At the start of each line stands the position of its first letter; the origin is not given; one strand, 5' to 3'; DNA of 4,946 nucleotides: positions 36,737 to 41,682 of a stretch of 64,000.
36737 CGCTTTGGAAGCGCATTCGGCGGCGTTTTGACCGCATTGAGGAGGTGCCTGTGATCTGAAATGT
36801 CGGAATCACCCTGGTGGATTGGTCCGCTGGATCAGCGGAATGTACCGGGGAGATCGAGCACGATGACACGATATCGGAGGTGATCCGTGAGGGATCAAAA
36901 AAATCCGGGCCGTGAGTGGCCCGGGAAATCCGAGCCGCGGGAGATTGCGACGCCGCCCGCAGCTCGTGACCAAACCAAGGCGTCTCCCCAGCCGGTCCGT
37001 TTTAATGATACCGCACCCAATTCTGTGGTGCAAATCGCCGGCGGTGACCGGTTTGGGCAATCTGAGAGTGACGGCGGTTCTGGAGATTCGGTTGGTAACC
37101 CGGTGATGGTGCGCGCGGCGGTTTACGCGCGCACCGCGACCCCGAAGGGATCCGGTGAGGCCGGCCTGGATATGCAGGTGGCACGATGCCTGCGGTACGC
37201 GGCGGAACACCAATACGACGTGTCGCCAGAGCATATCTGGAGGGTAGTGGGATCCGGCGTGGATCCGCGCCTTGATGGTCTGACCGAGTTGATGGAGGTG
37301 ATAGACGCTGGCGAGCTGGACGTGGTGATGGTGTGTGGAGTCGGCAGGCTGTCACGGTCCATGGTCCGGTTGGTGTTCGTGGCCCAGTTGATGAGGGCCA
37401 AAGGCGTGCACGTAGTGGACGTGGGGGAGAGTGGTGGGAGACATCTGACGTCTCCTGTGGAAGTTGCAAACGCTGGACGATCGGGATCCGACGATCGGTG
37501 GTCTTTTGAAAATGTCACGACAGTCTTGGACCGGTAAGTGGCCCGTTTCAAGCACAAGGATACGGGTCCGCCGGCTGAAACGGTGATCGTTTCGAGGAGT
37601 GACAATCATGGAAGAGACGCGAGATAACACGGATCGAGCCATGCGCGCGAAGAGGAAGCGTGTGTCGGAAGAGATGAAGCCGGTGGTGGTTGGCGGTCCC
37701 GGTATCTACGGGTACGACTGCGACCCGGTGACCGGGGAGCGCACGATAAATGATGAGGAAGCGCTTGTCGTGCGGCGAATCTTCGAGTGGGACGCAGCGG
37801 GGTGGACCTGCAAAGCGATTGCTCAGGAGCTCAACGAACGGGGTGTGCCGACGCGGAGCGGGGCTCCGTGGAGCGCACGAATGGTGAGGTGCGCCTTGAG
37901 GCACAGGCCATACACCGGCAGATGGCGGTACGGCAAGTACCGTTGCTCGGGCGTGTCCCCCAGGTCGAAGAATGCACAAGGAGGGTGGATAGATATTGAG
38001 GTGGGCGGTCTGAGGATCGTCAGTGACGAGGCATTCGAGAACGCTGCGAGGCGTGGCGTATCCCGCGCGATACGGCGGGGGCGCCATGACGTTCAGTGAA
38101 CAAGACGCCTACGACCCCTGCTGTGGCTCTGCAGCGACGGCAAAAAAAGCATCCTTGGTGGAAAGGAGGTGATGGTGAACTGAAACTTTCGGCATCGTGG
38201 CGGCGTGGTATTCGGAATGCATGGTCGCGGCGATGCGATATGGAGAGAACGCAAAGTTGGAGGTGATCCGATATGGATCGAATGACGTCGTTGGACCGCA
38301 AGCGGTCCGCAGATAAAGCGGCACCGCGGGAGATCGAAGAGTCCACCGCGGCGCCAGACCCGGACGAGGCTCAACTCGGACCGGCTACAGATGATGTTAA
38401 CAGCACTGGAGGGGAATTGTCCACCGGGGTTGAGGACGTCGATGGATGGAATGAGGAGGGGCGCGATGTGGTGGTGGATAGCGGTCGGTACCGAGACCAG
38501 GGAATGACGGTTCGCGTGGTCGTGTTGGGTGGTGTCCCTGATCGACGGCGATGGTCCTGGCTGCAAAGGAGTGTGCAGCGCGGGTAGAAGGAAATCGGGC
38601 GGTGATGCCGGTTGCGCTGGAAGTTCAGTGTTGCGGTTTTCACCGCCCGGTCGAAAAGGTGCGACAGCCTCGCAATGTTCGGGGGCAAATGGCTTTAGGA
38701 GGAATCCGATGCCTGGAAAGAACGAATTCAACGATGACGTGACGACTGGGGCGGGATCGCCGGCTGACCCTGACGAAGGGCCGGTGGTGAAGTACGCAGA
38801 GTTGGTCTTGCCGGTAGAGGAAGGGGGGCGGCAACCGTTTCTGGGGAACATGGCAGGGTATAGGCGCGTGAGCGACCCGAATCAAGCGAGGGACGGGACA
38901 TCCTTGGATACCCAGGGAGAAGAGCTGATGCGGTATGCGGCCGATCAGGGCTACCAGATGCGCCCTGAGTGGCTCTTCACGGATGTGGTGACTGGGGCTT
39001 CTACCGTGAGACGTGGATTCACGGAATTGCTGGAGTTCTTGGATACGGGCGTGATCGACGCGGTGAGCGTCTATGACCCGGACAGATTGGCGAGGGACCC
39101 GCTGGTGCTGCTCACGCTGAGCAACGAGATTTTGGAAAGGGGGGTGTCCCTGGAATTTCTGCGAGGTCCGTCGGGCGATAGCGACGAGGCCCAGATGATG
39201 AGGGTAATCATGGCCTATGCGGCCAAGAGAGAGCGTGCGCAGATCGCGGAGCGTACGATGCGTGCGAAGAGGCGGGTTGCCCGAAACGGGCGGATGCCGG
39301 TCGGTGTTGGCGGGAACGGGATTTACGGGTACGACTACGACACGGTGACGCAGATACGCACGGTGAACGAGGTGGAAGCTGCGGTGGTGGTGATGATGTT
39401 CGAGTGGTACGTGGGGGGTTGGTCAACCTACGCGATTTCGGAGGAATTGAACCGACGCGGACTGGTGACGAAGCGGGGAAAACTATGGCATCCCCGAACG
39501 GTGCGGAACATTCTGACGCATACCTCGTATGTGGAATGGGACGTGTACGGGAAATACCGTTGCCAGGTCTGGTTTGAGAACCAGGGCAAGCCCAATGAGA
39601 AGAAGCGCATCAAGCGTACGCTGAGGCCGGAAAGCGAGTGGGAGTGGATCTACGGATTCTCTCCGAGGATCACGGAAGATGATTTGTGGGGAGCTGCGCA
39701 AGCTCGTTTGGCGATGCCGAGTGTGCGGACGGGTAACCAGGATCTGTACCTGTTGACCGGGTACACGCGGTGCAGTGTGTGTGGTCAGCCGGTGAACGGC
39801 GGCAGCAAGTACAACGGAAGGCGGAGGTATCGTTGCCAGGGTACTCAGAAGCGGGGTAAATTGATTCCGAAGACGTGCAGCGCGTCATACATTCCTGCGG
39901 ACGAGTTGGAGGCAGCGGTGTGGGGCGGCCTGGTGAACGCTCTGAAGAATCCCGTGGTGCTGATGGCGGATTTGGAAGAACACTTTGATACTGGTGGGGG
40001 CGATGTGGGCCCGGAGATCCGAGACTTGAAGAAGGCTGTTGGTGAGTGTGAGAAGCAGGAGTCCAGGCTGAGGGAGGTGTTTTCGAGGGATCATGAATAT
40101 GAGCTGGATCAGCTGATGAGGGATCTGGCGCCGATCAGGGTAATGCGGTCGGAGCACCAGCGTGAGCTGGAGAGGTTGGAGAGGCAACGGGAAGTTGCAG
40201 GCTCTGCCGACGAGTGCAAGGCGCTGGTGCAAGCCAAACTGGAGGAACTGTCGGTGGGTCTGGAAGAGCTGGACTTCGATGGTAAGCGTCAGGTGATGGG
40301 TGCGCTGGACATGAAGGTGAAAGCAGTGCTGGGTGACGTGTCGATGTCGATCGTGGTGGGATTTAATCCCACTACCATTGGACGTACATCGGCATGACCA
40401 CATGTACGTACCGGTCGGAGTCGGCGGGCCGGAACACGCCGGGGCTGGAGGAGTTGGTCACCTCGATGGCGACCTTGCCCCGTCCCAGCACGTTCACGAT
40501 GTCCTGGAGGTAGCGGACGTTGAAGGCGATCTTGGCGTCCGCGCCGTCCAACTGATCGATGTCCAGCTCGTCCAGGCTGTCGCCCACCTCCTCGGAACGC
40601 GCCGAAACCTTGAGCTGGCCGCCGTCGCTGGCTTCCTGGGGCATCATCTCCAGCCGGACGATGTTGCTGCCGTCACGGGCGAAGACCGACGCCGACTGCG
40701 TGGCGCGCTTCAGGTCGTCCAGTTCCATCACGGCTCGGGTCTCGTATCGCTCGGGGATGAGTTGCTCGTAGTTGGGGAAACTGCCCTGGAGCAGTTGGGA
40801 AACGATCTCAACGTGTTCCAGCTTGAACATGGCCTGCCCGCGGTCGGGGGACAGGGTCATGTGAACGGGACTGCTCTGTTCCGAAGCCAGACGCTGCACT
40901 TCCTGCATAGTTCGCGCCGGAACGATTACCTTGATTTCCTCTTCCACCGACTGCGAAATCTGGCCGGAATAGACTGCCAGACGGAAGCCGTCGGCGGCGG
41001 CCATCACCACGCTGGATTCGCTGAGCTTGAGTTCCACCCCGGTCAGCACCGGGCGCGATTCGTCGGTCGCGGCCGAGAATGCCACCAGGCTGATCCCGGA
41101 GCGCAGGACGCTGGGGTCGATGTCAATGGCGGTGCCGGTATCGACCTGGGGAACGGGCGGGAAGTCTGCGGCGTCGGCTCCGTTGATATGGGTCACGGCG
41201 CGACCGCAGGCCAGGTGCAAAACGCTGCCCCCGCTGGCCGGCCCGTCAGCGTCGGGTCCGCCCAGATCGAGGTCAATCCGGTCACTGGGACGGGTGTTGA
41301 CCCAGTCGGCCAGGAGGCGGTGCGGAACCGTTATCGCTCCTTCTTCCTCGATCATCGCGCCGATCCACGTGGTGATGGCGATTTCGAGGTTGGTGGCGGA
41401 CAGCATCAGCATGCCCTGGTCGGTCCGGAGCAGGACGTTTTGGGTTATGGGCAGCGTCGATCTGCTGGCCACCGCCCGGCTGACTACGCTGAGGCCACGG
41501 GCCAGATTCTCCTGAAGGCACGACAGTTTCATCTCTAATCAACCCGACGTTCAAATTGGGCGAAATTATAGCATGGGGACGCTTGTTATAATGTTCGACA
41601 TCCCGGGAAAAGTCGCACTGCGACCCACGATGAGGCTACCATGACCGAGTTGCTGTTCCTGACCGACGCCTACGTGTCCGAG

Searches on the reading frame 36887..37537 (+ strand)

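Call 4: search_protein_families(library=pfam, proteins=[window:36887-37537:+], max_evalue=0.1)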
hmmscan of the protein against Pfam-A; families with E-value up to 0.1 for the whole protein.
window:36887-37537:+ (216 aa): 2 families
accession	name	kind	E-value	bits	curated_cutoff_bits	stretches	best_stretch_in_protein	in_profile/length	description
PF00239.26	Resolvase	-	2e-12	47.8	23.3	1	77-181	1-101/145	Resolvase, N terminal domain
PF00108.29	Thiolase_N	-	0.024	14.5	26.4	1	93-161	57-121/260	Thiolase, N-terminal domain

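Call 28: search_protein_families(library=ncbifam, proteins=[window:36887-37537:+], max_evalue=0.01)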
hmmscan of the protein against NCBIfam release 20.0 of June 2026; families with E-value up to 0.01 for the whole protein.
window:36887-37537:+ (216 aa): 4 families
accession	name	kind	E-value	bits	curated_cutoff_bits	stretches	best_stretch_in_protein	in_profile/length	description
NF049883.1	resolv_YneB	equivalog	2e-08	33.9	175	1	77-184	2-106/211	YneB family resolvase-like protein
NF033518.0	transpos_IS607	equivalog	4.7e-07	29.5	110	1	74-179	53-152/187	IS607 family transposase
NF041201.1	recomb_XisF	equivalog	0.00055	19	375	1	80-177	4-94/465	fdxN element excision recombinase XisF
NF047343.1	SCCmet_CcrB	equivalog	0.0099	14.6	900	0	76-175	8-107/542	cassette chromosome recombinase CcrB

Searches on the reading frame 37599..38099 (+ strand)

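Call 4: search_protein_families(library=pfam, proteins=[window:37599-38099:+], max_evalue=0.1)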
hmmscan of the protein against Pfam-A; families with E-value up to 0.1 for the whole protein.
window:37599-38099:+ (166 aa): 2 families
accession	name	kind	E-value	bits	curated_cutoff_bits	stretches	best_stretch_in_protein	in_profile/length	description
PF07508.19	Recombinase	-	2e-21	76.6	21.1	1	53-151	2-97/102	Recombinase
PF20552.4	HTH_62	-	0.013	16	27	1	70-97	37-64/72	Recombinase-like helix-turn-helix domain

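Call 28: search_protein_families(library=ncbifam, proteins=[window:37599-38099:+], max_evalue=0.01)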
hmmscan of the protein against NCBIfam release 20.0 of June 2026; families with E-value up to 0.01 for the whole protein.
window:37599-38099:+ (166 aa): 3 families
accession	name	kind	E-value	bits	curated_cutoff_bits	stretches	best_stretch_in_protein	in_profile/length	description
NF047343.1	SCCmet_CcrB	equivalog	1.6e-07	30.4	900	1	39-115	165-242/542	cassette chromosome recombinase CcrB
NF047347.1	SCCmet_CcrC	equivalog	7e-07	28.1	900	1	37-162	163-292/558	cassette chromosome recombinase CcrC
NF047344.1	SCCmet_CcrA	equivalog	0.0072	15.5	700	1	37-108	155-220/442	cassette chromosome recombinase CcrA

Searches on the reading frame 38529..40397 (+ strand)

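Call 4: search_protein_families(library=pfam, proteins=[window:38529-40397:+], max_evalue=0.1)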
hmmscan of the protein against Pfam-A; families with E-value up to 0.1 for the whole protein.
window:38529-40397:+ (622 aa): 3 families
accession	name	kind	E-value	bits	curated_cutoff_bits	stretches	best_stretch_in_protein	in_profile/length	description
PF00239.26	Resolvase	-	3.9e-27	95.6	23.3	1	109-255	2-144/145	Resolvase, N terminal domain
PF07508.19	Recombinase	-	1.9e-18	67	21.1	1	282-394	2-99/102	Recombinase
PF13408.12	Zn_ribbon_recom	-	6.4e-14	52.5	25.3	1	408-466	1-55/58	Recombinase zinc beta ribbon domain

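Call 28: search_protein_families(library=ncbifam, proteins=[window:38529-40397:+], max_evalue=0.01)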
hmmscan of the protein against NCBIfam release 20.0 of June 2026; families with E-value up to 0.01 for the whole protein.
window:38529-40397:+ (622 aa): 6 families
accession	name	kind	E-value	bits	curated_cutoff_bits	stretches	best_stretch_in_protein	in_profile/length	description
NF047343.1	SCCmet_CcrB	equivalog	1.8e-23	83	900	1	108-480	9-372/542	cassette chromosome recombinase CcrB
NF041201.1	recomb_XisF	equivalog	3.4e-19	69.1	375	1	109-472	2-357/465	fdxN element excision recombinase XisF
NF047344.1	SCCmet_CcrA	equivalog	1.1e-09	37.9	700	1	123-337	15-220/442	cassette chromosome recombinase CcrA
NF033518.0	transpos_IS607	equivalog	9.2e-09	35.1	110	1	107-190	55-133/187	IS607 family transposase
NF049883.1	resolv_YneB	equivalog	4.8e-06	26.2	175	1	111-191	5-82/211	YneB family resolvase-like protein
NF009949.0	PRK13413.1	equivalog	0.0063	16.2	272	0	110-255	4-143/203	master DNA invertase Mpi family serine-type recombinase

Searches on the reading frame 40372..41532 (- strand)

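Call 24: search_protein_families(library=pfam, proteins=[window:40372-41532:-], max_evalue=0.01)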
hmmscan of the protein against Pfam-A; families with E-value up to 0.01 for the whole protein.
window:40372-41532:- (386 aa): 3 families
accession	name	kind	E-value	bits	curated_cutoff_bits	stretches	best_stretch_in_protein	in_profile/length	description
PF02767.21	DNA_pol3_beta_2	-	1.5e-29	103.1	27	1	138-254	2-116/116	DNA polymerase III beta subunit, central domain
PF00712.24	DNA_pol3_beta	-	6.3e-22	78.4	24.4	2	1-92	1-93/120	DNA polymerase III beta subunit, N-terminal domain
PF02768.20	DNA_pol3_beta_3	-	3.2e-21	75.8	27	1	257-383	2-121/121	DNA polymerase III beta subunit, C-terminal domain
